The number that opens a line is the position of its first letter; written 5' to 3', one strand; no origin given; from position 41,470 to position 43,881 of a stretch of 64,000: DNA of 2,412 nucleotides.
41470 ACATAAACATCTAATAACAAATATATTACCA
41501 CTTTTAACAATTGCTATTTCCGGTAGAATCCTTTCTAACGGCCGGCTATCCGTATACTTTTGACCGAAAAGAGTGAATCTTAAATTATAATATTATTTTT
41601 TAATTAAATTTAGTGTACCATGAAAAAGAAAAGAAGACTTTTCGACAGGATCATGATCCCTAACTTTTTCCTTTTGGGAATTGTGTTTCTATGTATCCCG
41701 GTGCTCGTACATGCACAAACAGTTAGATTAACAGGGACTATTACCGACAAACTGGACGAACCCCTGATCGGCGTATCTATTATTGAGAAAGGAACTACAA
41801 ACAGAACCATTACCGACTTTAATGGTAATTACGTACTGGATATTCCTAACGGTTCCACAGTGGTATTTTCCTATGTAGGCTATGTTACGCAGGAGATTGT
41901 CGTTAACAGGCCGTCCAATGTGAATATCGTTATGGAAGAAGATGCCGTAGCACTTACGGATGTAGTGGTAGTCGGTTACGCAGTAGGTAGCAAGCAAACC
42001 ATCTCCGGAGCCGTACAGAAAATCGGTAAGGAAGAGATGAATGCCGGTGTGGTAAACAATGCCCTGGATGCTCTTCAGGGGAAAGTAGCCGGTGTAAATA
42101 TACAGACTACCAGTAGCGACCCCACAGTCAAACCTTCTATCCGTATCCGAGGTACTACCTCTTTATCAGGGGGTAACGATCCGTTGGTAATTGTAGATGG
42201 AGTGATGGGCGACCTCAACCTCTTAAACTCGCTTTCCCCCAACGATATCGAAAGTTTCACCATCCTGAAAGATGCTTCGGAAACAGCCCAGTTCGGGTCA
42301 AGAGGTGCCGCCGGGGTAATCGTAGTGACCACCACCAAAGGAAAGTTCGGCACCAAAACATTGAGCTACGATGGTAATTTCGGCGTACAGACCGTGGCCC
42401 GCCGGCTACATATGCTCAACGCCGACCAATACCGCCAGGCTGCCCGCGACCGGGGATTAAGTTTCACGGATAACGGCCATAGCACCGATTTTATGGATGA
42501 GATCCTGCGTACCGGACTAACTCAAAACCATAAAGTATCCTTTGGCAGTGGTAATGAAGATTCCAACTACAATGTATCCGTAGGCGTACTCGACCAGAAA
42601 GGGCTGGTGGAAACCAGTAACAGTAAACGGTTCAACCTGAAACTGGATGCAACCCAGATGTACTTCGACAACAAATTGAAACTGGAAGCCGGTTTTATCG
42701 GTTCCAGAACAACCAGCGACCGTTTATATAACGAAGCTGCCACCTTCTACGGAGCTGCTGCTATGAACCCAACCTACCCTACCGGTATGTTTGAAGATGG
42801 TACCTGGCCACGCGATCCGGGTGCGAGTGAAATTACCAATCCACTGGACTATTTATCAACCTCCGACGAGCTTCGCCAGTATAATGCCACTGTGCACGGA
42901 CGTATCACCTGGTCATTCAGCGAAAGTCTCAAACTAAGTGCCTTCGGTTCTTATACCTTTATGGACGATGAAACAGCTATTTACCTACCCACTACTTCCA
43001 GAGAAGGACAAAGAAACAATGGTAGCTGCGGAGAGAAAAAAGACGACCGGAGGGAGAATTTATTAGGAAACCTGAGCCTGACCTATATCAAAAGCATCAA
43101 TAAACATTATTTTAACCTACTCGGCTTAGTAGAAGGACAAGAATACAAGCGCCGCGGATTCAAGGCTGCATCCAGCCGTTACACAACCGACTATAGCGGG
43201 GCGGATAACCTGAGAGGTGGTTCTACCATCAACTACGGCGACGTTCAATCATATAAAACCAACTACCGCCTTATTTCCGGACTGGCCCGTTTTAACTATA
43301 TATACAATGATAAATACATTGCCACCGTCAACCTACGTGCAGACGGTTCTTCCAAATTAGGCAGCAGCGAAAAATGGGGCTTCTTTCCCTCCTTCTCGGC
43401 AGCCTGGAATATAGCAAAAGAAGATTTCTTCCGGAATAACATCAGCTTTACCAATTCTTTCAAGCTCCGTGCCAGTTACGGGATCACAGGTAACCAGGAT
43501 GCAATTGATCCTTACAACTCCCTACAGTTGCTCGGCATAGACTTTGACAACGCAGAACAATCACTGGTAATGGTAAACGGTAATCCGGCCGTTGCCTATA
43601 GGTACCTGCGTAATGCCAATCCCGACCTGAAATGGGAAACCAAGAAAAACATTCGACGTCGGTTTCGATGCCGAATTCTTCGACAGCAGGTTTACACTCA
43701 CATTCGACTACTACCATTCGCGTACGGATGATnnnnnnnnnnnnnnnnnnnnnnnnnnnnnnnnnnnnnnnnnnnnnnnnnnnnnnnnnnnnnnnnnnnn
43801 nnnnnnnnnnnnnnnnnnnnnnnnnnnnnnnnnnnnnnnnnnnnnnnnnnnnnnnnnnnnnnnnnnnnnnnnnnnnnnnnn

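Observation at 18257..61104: Family B: 255-270-bp elements with conserved multi-hairpin architecture, compensatory base-pair changes and strand-consistent G-U wobbles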

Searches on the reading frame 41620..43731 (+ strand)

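Call 81: search_protein_families(library=pfam, proteins=[window:41620-43731:+], max_evalue=0.00001)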
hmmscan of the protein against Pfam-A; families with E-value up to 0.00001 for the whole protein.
window:41620-43731:+ (703 aa): 3 families
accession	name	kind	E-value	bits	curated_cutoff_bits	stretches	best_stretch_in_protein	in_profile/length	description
PF13715.12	CarbopepD_reg_2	-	2.7e-17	63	32.2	1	37-117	1-88/88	CarboxypepD_reg-like domain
PF07715.20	Plug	-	5.3e-16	59.5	23.9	1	125-233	2-107/107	TonB-dependent Receptor Plug Domain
PF13620.12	CarboxypepD_reg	-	1.9e-08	35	32.3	1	37-105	2-81/82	Carboxypeptidase regulatory-like domain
